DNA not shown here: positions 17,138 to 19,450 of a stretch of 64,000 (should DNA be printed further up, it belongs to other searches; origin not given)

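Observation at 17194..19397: Mini-island at the 3' end of tRNA-Gly(GCC): a lone AT-rich 671-aa STAND/AAA-type NTPase bounded by a degenerate tRNA-end repeat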

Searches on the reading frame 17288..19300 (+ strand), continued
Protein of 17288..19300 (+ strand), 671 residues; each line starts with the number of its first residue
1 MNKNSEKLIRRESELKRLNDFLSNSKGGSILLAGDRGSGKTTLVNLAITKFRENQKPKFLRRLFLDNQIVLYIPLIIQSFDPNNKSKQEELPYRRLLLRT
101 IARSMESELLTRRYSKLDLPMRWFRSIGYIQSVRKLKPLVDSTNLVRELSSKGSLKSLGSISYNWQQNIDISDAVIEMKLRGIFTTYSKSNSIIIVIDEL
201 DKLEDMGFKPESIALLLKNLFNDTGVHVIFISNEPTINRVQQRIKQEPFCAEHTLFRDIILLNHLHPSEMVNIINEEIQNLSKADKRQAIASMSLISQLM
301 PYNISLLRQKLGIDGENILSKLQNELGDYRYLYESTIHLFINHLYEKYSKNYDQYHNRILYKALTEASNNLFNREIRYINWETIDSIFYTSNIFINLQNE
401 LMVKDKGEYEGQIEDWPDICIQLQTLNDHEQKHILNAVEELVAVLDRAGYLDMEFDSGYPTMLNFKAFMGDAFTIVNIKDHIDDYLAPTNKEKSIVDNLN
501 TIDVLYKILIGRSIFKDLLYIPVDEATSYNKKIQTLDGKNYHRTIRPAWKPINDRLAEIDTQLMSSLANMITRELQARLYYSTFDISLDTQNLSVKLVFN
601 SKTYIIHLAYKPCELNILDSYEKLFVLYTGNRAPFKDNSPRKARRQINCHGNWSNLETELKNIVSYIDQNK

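Call 35: find_encoding_contigs(protein=P0034, flank=6000, max_places=2)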
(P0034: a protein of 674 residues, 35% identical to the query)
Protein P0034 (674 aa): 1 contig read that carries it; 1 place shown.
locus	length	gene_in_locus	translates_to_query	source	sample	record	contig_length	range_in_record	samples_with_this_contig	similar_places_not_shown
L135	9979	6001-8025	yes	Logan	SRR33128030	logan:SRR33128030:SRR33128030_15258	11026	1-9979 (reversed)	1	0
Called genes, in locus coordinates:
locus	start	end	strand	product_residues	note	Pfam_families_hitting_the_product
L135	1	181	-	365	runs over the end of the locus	PF01926:MMR_HSR1, PF02421:FeoB_N, PF06071:YchF-GTPase_C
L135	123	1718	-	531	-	PF00239:Resolvase, PF07508:Recombinase, PF13408:Zn_ribbon_recom (weak)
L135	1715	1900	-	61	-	PF12728:HTH_17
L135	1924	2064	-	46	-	-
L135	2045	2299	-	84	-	-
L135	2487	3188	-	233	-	-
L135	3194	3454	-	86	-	PF12844:HTH_19, PF13560:HTH_31, PF13443:HTH_26 (faint), PF01381:HTH_3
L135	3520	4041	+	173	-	-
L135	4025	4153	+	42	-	-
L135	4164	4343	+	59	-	-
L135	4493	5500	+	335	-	PF02615:Ldh_2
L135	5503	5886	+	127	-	-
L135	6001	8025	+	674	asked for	PF01637:ATPase_2 (faint), PF13191:AAA_16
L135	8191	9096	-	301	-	-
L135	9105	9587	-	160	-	-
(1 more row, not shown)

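Call 36: find_encoding_contigs(protein=P0037, flank=6000, max_places=2)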
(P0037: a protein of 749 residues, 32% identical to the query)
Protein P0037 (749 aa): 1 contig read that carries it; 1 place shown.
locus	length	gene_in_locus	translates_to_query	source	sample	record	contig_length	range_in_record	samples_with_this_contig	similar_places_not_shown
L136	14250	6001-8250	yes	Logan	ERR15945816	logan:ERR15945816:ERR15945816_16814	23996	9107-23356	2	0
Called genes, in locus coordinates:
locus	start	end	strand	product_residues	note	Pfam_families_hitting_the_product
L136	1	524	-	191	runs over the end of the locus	-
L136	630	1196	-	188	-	-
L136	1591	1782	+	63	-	-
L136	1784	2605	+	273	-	PF02517:Rce1-like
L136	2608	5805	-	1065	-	-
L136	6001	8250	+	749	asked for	PF13191:AAA_16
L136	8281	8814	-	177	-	-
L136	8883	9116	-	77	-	-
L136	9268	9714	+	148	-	-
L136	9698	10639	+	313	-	PF09721:Exosortase_EpsH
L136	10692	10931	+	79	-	-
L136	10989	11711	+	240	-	-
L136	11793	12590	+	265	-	-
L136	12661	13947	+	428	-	PF01943:Polysacc_synt, PF13440:Polysacc_synt_3 (weak), PF01554:MatE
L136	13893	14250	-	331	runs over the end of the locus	?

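Call 37: find_encoding_contigs(protein=P0038, flank=6000, max_places=2)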
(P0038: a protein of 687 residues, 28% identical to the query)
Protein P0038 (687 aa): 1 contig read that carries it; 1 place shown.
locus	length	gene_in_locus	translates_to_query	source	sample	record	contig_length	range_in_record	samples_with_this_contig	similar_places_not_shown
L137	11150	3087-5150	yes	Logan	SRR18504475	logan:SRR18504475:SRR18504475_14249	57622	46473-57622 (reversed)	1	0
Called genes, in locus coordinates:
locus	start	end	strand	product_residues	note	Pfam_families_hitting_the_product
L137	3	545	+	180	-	?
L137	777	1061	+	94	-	-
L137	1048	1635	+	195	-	PF04203:Sortase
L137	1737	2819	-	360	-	PF01926:MMR_HSR1, PF02421:FeoB_N, PF06071:YchF-GTPase_C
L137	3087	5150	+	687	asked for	PF01637:ATPase_2 (faint), PF13191:AAA_16 (weak), PF13401:AAA_22 (faint)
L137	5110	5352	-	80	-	-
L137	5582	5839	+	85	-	-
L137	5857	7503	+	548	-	-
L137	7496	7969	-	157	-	PF14328:DUF4385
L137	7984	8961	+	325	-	PF21338:Top1B_N_bact, PF01028:Topoisom_I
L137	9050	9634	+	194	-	-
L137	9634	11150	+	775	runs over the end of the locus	-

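Call 38: find_encoding_contigs(protein=P0039, flank=6000, max_places=2)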
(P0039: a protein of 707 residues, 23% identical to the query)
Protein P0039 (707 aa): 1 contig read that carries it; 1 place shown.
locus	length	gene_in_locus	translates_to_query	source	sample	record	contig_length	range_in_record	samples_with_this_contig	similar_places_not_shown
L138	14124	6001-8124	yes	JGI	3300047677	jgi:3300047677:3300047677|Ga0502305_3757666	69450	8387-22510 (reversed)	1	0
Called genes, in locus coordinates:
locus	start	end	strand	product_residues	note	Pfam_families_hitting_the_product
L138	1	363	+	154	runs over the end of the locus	PF00334:NDK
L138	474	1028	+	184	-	PF03703:bPH_2 (weak)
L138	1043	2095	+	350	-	PF13624:SurA_N_3, PF00639:Rotamase, PF13145:Rotamase_2, PF13616:Rotamase_3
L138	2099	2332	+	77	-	-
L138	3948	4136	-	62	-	-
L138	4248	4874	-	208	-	PF08281:Sigma70_r4_2 (weak)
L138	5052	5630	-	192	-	PF11611:DUF4352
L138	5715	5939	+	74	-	PF24250:HVO_2718 (weak), PF13560:HTH_31, PF12844:HTH_19, PF13443:HTH_26, PF01381:HTH_3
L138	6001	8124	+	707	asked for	PF01637:ATPase_2, PF07693:KAP_NTPase, PF13191:AAA_16, PF05729:NACHT (faint), PF13401:AAA_22 (faint)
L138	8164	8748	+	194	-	PF26900:Phage_lambda_Ea47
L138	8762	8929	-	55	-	-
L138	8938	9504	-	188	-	-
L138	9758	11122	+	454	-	PF07690:MFS_1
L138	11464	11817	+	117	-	-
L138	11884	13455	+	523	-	-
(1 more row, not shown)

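Call 39: predict_structure(alignment_id=A1)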
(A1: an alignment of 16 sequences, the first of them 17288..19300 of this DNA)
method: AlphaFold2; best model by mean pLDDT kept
length: 671 residues; sequences in the alignment: 16
mean_pLDDT: 78.8   pTM: 0.74
mean pLDDT of the five models: 78.8, 78.2, 77.6, 74.8, 74.6
residues with pLDDT >= 90: 187; 70-90: 332; 50-70: 90; < 50: 62
segments of 3 or more residues with pLDDT < 50: 1-8, 60-64, 84-88, 116-123, 143-170
pLDDT, mean of each block of 10 residues (from residue 1): 43 84 86 82 85 66 62 65 50 76 83 52 65 80 42 33 39 78 85 84 70 73 83 79 67 69 87 86 92 92 83 73 91 94 94 88 97 94 93 93 91 90 90 95 94 88 91 90 89 82 85 68 51 61 79 85 92 82 81 88 90 74 88 64 82 87 88 67
secondary structure, 60 per line:
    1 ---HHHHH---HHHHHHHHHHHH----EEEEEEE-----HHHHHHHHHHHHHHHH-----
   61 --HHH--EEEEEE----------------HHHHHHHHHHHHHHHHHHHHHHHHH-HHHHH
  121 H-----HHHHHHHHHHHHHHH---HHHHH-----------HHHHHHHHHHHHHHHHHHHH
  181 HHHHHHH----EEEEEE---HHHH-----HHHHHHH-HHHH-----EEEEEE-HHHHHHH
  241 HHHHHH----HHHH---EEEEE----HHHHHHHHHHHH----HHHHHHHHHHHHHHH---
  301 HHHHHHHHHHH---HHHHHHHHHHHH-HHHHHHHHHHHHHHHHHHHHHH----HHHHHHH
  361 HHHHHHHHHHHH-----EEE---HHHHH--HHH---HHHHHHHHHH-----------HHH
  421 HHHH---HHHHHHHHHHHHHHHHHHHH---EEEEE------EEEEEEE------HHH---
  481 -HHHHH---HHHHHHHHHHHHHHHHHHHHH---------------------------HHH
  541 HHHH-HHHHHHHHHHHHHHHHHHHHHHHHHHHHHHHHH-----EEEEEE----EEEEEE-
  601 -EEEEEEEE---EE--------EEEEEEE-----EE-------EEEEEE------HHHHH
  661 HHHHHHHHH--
elements in order (helices of 4 or more, strands of 3 or more residues): H4-8 H12-23 E28-34 H40-55 E68-73 H90-114 H116-121 H127-141 H145-149 H161-187 E192-197 H201-204 H210-216 H218-221 E227-232 H234-246 H251-254 E258-262 H267-278 H283-297 H301-311 H315-326 H328-349 H354-372 E378-380 H384-388 H397-406 H418-424 H428-447 E451-455 E462-468 H482-486 H490-510 H538-544 H546-578 E584-589 E594-599 E602-609 E623-629 E644-649 H656-669
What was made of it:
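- The AlphaFold2 model has pLDDT 78.8 and pTM 0.74 (call 39).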

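Call 40: search_protein_representatives(alignment_id=A1)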
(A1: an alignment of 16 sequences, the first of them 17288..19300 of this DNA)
Query: 16 sequences, 674 profile positions. Proteins with E-value up to 0.001 (for the whole library): 1494; up to 1e-10: 394; up to 1e-30: 58. The best 150 are listed.
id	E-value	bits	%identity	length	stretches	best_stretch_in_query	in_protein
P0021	0.0e+00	1050.0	-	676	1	3-672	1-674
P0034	1.3e-273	926.0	-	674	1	2-670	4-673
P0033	1.3e-265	899.5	-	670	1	4-672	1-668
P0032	2.1e-251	852.6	-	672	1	3-672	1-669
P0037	2.2e-206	703.8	-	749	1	3-668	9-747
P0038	1.2e-190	651.9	-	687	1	3-668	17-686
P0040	3.7e-170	584.1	-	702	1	7-669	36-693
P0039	3.8e-170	584.1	-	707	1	2-672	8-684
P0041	2.6e-163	561.5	-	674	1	2-664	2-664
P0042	7.3e-136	470.8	-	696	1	4-671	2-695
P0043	3.9e-131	455.2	-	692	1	11-670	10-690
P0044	7.4e-130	450.9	-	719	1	5-668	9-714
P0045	5.9e-128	444.7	-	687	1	5-666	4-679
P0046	1.2e-126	440.3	-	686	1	1-670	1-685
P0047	2.3e-125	436.1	-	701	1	6-670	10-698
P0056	5.4e-86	306.0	-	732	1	5-670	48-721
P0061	7.7e-66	239.4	-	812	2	71-668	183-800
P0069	2.8e-42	161.5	-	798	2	149-417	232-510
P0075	1.6e-36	142.5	-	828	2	157-392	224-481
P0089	3.6e-31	124.8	-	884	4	222-383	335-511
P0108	9.8e-22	93.6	-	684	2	199-361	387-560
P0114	5.2e-21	91.2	-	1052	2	164-318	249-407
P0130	5.3e-19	84.6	-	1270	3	164-284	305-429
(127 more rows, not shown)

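Call 42: fold_search(model_id=the predicted structure, library=pdb)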
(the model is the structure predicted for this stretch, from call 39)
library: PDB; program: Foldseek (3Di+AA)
matches with E <= 10: 1037; with E <= 0.001: 71
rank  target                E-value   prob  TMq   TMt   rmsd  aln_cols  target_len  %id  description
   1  9gjw_A                2.2e-06  1.00  0.25  0.37  17.8       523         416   12  OCCM maturation intermediate stalled with an Arginine Finger mutation in Mcm2 (released 2025-03-05)
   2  9gm5_A                2.6e-06  1.00  0.25  0.38  15.3       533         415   12  OCCM maturation intermediate stalled with an Arginine Finger mutation in Mcm5: Conformer 1 (released 2025-03-05)
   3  8s0e_A                3.1e-06  1.00  0.25  0.43  16.5       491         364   11  H. sapiens OCCM bound to double stranded DNA (released 2024-10-02)
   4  7jgr_A                4.5e-06  1.00  0.25  0.38  15.2       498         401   11  Structure of Drosophila ORC bound to DNA (84 bp) and Cdc6 (released 2020-09-09)
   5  2qby_A                7.2e-06  1.00  0.24  0.40  12.7       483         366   13  Crystal structure of a heterodimer of Cdc6/Orc1 initiators bound to origin DNA (from S. solfataricus) (released 2007-09-11)
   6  8hr8_G                2.0e-05  1.00  0.26  0.22  15.9       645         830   12  Structure of heptameric RdrA ring (released 2023-02-01)
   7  4xgc_D                2.1e-05  1.00  0.24  0.34  16.3       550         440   12  Crystal structure of the eukaryotic origin recognition complex (released 2015-04-01)
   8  8hr8_A                2.4e-05  1.00  0.24  0.21  13.8       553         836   12  Structure of heptameric RdrA ring (released 2023-02-01)
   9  7jk6_A                2.9e-05  1.00  0.24  0.40  15.1       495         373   12  Structure of Drosophila ORC in the active conformation (released 2020-09-09)
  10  5uj7_D                3.0e-05  1.00  0.23  0.37  16.7       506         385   13  Structure of the active form of human Origin Recognition Complex ATPase motor module, complex subunitS 1, 4, 5 (released 2017-02-08)
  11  2v1u_A                3.2e-05  1.00  0.24  0.39  13.8       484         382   11  STRUCTURE OF THE AEROPYRUM PERNIX ORC1 PROTEIN IN COMPLEX WITH DNA (released 2007-09-18)
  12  7tji_A                3.2e-05  1.00  0.24  0.31  16.6       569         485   12  S. cerevisiae ORC bound to 84 bp ARS1 DNA and Cdc6 (state 2) with flexible Orc6 N-terminal domain (released 2022-10-05)
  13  7jpo_A                3.3e-05  1.00  0.24  0.42  15.3       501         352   11  ORC-O1AAA: Human Origin Recognition Complex (ORC) with dynamic/unresolved ORC2 WH (released 2020-09-02)
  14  7jk5_A                3.5e-05  1.00  0.25  0.39  14.8       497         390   10  Structure of Drosophila ORC bound to DNA (released 2020-09-09)
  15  7tjj_A                3.5e-05  1.00  0.25  0.33  16.6       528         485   12  S. cerevisiae ORC bound to 84 bp ARS1 DNA and Cdc6 (state 1) with docked Orc6 N-terminal domain (released 2022-10-05)
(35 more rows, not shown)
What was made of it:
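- On STAND NTPase (NACHT / NB-ARC / nSTAND): The model shows an ATPase, helical bundles and an H-beta-beta wing around residues 428-468 (call 39), and there are fold matches to CED-4 and an NLR (call 42).
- On ORC1/Cdc6 replication initiators: Fold similarity is E 2e-6 but TMq is about 0.25 (call 42).
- Closest known: ORC/Cdc6-clade defence ATPases: RdrA of RADAR and BrxC of BREX. Same: Foldseek gives RdrA 2e-5 and BrxC 1e-4, just behind ORC1/Cdc6 at 2e-6 (call 42).
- Closest known: Single-protein STAND defence NTPases. Same: CED-4 and a plant NLR are among the fold matches (call 42).
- Foldseek top matches are ORC1/Cdc6 (2e-6), the RADAR protein RdrA (2e-5), BrxC, CED-4 and an NLR (call 42). 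TnsC also appears among the fold matches (call 42).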

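Call 50: fold_search(model_id=the predicted structure, library=viral)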
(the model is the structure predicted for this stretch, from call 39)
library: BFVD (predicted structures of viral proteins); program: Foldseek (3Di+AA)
matches with E <= 10: 607; with E <= 0.001: 12
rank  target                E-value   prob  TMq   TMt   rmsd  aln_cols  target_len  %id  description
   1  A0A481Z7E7            3.0e-05  1.00  0.27  0.47   5.8       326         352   13  ATPase domain protein [Pithovirus LCPAC104]
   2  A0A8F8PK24            5.1e-05  1.00  0.25  0.44  13.3       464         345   10  Replication factor C clamp loader [Clandestinovirus]
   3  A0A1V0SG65            9.6e-05  0.99  0.20  0.20  25.8       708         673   11  Replication factor C large subunit [Hokovirus HKV1]
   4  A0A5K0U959            1.5e-04  1.00  0.25  0.30  21.8       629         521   13  ATP-dependent metallopeptidase FtsH/Yme1/Tma family protein [Yasminevirus sp. GU-2018]
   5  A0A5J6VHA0            1.5e-04  1.00  0.20  0.30  20.9       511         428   15  KAP family P-loop domain protein [Megaviridae environmental sample]
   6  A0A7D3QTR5            2.0e-04  1.00  0.20  0.28  16.6       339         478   11  AAA family ATPase [Fadolivirus FV1/VV64]
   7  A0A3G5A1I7            2.4e-04  0.99  0.20  0.26  20.5       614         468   11  Replication factor C large subunit [Gaeavirus sp.]
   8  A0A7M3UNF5            2.5e-04  1.00  0.22  0.37  25.6       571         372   12  ATPase AAA-type core domain-containing protein [Pyramimonas orientalis virus 01B]
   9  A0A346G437            4.6e-04  1.00  0.22  0.38  16.2       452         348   12  (no name in the UniProt tables at hand)
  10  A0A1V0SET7            7.7e-04  0.25  0.09  0.09  31.0       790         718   10  DNA 3'-5' helicase [Hokovirus HKV1]
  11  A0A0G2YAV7            8.1e-04  1.00  0.22  0.35  15.3       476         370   11  Replication factor c small subunit [Acanthamoeba polyphaga mimivirus Kroon]
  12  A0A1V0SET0            9.3e-04  1.00  0.20  0.31  20.3       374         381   12  AAA family ATPase [Hokovirus HKV1]
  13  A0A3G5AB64            1.5e-03  1.00  0.21  0.37   8.9       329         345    9  AAA family ATPase [Hyperionvirus sp.]
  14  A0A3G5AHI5            1.5e-03  1.00  0.24  0.30  14.2       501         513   11  Uncharacterized protein [Sylvanvirus sp.]
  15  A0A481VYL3            3.1e-03  0.97  0.15  0.22  23.9       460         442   10  (no name in the UniProt tables at hand)
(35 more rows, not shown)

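Call 56: search_protein_families(library=pfam, max_evalue=0.001, proteins=[P0040, P0045, P0056, P0061, P0069, P0075, P0089, P0108, P0114, P0130])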
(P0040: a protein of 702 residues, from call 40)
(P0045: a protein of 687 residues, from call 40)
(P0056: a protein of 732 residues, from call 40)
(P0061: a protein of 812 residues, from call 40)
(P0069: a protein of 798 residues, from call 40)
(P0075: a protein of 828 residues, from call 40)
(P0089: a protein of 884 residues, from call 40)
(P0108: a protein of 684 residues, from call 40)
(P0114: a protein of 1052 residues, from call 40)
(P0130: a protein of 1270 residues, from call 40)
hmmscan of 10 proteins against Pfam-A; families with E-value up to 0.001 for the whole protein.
P0040 (702 aa): 4 families
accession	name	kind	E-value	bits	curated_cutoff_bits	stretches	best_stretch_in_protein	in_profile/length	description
PF13191.12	AAA_16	-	2.2e-13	51.5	32.6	1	38-240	1-150/167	AAA ATPase domain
PF01637.24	ATPase_2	-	6.6e-08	33.1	33.2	1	39-86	1-48/225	ATPase domain predominantly from Archaea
PF13401.12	AAA_22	-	7.4e-07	30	27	1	58-264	5-121/130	AAA domain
PF24883.2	NPHP3_N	-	3.7e-05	24.4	24.8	0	48-95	11-59/164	Nephrocystin 3, N-terminal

P0045 (687 aa): 4 families
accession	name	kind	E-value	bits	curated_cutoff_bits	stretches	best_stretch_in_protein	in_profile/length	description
PF13191.12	AAA_16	-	1.6e-09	39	32.6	1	10-68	3-74/167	AAA ATPase domain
PF13401.12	AAA_22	-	4.4e-06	27.5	27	0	27-251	4-124/130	AAA domain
PF05729.18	NACHT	-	2.2e-05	24.8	26.7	0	32-76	4-51/167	NACHT domain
PF05673.19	DUF815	-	0.00053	19.7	23.8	0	16-57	41-82/249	Protein of unknown function (DUF815)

P0056 (732 aa): 2 families
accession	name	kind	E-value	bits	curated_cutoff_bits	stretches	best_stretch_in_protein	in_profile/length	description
PF13191.12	AAA_16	-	2.4e-08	35.1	32.6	1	52-251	1-151/167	AAA ATPase domain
PF01637.24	ATPase_2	-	0.00097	19.4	33.2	0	53-96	1-44/225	ATPase domain predominantly from Archaea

P0061 (812 aa): 2 families
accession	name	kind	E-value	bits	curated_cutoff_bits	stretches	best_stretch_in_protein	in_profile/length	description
PF13191.12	AAA_16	-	5.1e-09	37.3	32.6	1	80-325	2-144/167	AAA ATPase domain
PF07693.20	KAP_NTPase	-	0.00078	19.2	20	0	270-357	125-190/293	KAP family P-loop domain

P0069 (798 aa): 5 families
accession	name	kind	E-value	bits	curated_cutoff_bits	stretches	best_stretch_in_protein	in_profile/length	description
PF13191.12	AAA_16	-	6.1e-09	37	32.6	1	32-78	2-51/167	AAA ATPase domain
PF01637.24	ATPase_2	-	4.9e-08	33.5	33.2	1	32-82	1-51/225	ATPase domain predominantly from Archaea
PF07693.20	KAP_NTPase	-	0.00011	22.1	20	0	39-323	5-193/293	KAP family P-loop domain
PF20703.3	nSTAND1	-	0.00024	21.3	27.1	1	29-69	13-51/379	Novel STAND NTPase 1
PF05673.19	DUF815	-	0.00055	19.6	23.8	0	43-86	45-87/249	Protein of unknown function (DUF815)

P0075 (828 aa): 3 families
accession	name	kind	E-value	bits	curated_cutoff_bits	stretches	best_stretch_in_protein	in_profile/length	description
PF13401.12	AAA_22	-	8.6e-10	39.5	27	1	43-123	4-75/130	AAA domain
PF13191.12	AAA_16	-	4.3e-09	37.5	32.6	1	25-289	2-153/167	AAA ATPase domain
PF01637.24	ATPase_2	-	1.7e-05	25.2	33.2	0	25-70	1-46/225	ATPase domain predominantly from Archaea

P0089 (884 aa): 4 families
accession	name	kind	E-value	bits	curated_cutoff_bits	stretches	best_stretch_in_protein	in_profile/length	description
PF13191.12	AAA_16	-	7.3e-12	46.5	32.6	1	48-302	2-145/167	AAA ATPase domain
PF01637.24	ATPase_2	-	5.3e-07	30.1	33.2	1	48-93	1-46/225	ATPase domain predominantly from Archaea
PF13401.12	AAA_22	-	0.00052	20.8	27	0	67-143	5-65/130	AAA domain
PF00004.35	AAA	-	0.00074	20.4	21.2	0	277-303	46-71/131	ATPase family associated with various cellular activities (AAA)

P0108 (684 aa): 2 families
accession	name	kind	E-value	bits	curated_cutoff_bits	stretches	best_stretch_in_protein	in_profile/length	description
PF13191.12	AAA_16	-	3e-08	34.8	32.6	1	40-85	2-50/167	AAA ATPase domain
PF07693.20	KAP_NTPase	-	1e-07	31.9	20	1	308-475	125-240/293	KAP family P-loop domain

P0114 (1052 aa): 9 families
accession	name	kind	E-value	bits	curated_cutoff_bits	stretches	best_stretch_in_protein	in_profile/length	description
PF00805.28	Pentapeptide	-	8.2e-16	57.7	20.2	3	912-946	2-36/40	Pentapeptide repeats (8 copies)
PF13599.13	Pentapeptide_4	-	6.7e-11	42.5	38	2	903-967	13-77/78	Pentapeptide repeat region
PF07693.20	KAP_NTPase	-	1.3e-09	38.2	20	1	63-337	22-202/293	KAP family P-loop domain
PF13401.12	AAA_22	-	2.3e-07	31.6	27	0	271-330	68-127/130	AAA domain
PF13576.12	Pentapeptide_3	-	1.1e-06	29.2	27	1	914-956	2-47/48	Pentapeptide repeats (9 copies)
PF13191.12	AAA_16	-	2.9e-06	28.3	32.6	1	46-312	6-157/167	AAA ATPase domain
PF24883.2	NPHP3_N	-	2.3e-05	25.1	24.8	0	248-325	85-162/164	Nephrocystin 3, N-terminal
PF01637.24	ATPase_2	-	0.00036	20.9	33.2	0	45-160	4-103/225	ATPase domain predominantly from Archaea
PF00004.35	AAA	-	0.00057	20.8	21.2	0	64-121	1-50/131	ATPase family associated with various cellular activities (AAA)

P0130 (1270 aa): 3 families
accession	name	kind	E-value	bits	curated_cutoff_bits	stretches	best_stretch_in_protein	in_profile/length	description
PF13191.12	AAA_16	-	2.2e-05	25.5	32.6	1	58-363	2-155/167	AAA ATPase domain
PF00004.35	AAA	-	0.00013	22.9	21.2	0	281-371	16-89/131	ATPase family associated with various cellular activities (AAA)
PF07693.20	KAP_NTPase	-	0.00028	20.7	20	1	83-385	25-193/293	KAP family P-loop domain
